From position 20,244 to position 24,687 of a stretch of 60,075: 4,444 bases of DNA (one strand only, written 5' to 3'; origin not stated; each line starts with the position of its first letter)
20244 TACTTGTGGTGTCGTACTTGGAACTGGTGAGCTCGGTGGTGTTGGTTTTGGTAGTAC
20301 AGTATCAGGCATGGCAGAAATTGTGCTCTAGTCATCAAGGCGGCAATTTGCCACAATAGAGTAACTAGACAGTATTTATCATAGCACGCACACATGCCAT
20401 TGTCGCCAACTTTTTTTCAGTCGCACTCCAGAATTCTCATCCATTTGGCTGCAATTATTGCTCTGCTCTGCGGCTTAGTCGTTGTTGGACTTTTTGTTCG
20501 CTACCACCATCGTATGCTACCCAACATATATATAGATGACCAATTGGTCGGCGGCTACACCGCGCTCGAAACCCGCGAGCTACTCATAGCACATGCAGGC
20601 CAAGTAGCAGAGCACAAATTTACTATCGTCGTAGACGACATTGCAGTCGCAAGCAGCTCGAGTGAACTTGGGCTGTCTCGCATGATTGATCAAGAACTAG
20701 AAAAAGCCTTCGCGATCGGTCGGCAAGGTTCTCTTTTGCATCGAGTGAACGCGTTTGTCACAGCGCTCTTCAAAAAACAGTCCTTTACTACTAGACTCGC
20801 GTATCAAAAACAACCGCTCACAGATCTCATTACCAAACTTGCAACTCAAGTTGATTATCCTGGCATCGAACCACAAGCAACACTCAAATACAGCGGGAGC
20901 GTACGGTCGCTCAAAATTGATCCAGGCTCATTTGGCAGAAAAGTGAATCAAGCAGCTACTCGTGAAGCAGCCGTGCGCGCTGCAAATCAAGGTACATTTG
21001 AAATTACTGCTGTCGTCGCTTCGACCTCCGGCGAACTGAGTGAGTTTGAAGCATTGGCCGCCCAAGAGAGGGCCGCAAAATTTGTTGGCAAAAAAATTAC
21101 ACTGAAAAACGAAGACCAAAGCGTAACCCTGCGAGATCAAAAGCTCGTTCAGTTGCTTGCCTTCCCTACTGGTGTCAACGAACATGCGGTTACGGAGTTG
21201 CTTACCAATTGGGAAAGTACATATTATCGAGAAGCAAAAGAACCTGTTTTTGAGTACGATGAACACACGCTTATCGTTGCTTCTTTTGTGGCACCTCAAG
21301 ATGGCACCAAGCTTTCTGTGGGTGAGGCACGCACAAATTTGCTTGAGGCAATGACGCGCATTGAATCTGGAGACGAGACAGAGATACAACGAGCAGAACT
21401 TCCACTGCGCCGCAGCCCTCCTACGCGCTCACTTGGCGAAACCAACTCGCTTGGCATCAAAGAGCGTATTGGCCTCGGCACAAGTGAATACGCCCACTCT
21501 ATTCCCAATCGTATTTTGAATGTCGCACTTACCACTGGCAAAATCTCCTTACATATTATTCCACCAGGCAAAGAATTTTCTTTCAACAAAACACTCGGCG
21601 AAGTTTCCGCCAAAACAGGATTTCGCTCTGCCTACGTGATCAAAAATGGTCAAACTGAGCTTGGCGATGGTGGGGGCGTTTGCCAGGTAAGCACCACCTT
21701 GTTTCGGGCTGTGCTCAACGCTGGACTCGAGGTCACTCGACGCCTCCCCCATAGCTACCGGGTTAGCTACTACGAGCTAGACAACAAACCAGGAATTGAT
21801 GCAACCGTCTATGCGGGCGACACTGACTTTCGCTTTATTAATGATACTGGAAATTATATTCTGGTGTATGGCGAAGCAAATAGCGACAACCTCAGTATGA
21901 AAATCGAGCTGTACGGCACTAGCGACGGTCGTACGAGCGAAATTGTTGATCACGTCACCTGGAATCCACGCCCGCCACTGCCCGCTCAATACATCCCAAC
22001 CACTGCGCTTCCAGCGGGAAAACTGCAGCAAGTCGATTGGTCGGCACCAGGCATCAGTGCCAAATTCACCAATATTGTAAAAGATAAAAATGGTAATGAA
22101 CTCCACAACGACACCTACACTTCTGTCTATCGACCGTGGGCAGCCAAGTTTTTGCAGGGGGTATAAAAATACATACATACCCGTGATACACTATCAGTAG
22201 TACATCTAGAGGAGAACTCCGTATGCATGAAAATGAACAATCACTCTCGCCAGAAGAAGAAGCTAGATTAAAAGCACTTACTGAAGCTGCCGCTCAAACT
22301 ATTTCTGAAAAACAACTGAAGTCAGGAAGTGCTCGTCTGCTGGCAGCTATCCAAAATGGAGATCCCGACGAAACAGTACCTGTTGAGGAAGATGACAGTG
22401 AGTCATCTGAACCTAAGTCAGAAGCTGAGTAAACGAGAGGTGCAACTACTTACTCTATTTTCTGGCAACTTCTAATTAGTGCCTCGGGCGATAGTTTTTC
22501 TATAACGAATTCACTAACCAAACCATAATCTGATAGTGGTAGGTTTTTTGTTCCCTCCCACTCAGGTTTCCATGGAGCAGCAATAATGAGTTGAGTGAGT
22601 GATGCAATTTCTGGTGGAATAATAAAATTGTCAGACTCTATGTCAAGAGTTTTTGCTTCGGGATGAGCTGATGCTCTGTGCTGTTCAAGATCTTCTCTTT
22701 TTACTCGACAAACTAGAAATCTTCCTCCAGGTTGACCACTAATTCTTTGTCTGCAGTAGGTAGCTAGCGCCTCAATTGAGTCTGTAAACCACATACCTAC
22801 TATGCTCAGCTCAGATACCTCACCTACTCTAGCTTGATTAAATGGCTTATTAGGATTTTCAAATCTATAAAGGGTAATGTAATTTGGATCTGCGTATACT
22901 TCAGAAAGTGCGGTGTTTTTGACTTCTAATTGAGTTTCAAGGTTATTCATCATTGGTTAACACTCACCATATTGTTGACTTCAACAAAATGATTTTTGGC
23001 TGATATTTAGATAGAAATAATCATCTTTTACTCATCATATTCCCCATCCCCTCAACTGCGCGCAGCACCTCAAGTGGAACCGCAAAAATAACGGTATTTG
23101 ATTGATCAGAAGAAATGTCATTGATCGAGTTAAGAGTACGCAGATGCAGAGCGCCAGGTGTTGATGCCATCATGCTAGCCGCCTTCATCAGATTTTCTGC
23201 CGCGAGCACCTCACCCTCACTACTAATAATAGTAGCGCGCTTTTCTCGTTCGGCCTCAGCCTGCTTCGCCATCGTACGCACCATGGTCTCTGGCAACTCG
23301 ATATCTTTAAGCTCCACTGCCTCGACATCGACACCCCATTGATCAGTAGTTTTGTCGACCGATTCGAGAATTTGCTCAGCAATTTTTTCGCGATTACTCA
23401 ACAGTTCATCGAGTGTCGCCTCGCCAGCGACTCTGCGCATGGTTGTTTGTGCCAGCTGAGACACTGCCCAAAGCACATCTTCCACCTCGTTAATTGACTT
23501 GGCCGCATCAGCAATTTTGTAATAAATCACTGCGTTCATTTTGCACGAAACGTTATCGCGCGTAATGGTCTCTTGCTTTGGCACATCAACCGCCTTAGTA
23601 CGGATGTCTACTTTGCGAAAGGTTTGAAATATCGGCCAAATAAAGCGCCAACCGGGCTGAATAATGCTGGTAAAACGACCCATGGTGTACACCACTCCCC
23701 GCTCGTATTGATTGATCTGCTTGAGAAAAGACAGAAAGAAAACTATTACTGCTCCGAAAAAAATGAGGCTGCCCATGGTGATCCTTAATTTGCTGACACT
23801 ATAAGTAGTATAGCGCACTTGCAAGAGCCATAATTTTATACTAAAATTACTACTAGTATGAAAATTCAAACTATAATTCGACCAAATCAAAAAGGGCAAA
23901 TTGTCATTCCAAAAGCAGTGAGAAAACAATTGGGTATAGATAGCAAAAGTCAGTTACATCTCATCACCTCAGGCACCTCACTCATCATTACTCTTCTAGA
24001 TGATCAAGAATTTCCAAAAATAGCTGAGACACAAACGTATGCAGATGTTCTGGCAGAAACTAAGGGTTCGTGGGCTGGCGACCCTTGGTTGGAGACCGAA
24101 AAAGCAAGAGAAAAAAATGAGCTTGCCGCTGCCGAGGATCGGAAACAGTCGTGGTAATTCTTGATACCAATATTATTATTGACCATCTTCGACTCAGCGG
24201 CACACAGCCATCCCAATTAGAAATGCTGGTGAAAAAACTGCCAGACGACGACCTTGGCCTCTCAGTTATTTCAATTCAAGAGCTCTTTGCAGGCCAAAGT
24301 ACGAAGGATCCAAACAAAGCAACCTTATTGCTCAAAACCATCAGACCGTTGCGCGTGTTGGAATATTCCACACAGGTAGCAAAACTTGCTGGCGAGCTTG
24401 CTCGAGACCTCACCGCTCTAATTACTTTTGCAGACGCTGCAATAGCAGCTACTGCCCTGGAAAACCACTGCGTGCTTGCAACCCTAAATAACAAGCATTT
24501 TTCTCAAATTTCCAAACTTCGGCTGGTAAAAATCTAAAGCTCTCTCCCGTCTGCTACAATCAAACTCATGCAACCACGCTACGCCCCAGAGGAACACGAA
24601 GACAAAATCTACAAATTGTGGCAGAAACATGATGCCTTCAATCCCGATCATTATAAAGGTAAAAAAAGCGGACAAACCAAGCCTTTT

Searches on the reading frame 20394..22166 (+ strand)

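Call 7: search_protein_families(library=pfam, proteins=[window:20394-22166:+], max_evalue=0.001)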
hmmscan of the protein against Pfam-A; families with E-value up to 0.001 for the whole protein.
window:20394-22166:+ (590 aa): 2 families
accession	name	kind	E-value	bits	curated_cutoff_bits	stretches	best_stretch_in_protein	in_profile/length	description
PF04294.18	VanW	-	2.4e-39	134.3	27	1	372-504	1-129/130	VanW like protein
PF12229.13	PG_binding_4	-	1.4e-18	67.6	22.1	1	87-200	3-111/117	Putative peptidoglycan binding domain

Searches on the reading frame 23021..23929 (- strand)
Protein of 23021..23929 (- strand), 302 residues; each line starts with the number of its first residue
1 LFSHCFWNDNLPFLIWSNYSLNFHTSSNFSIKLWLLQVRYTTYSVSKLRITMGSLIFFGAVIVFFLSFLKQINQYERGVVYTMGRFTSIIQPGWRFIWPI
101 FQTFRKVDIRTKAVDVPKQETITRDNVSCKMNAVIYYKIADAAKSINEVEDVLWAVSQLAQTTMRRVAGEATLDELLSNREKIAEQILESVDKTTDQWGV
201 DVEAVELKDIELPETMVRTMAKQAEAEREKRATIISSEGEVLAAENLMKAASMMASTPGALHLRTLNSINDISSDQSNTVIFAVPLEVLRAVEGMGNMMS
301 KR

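Call 7: search_protein_families(library=pfam, proteins=[window:23021-23929:-], max_evalue=0.001)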
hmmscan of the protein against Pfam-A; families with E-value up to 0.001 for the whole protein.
window:23021-23929:- (302 aa): 2 families
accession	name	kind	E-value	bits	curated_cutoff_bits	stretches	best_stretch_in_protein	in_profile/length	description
PF01145.31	Band_7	-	4.7e-43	147.7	23.6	1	70-240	1-175/176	SPFH domain / Band 7 family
PF13421.11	Band_7_1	-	3.7e-05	23.9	24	1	150-225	131-208/211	SPFH domain-Band 7 family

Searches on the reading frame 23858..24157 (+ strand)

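Call 9: search_protein_families(library=pfam, proteins=[window:23858-24157:+], max_evalue=0.001)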
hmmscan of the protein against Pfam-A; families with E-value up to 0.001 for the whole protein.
window:23858-24157:+ (99 aa): 1 family
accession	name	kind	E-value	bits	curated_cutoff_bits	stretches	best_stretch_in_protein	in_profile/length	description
PF04014.23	MazE_antitoxin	-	6e-07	29.8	24.7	1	11-44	6-40/48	Antidote-toxin recognition MazE, bacterial antitoxin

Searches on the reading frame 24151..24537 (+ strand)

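Call 9: search_protein_families(library=pfam, proteins=[window:24151-24537:+], max_evalue=0.001)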
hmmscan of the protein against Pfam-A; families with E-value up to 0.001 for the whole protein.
window:24151-24537:+ (128 aa): 1 family
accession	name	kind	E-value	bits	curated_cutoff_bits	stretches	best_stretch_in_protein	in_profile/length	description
PF01850.27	PIN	-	2.7e-13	51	23.6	1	2-122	1-119/120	PIN domain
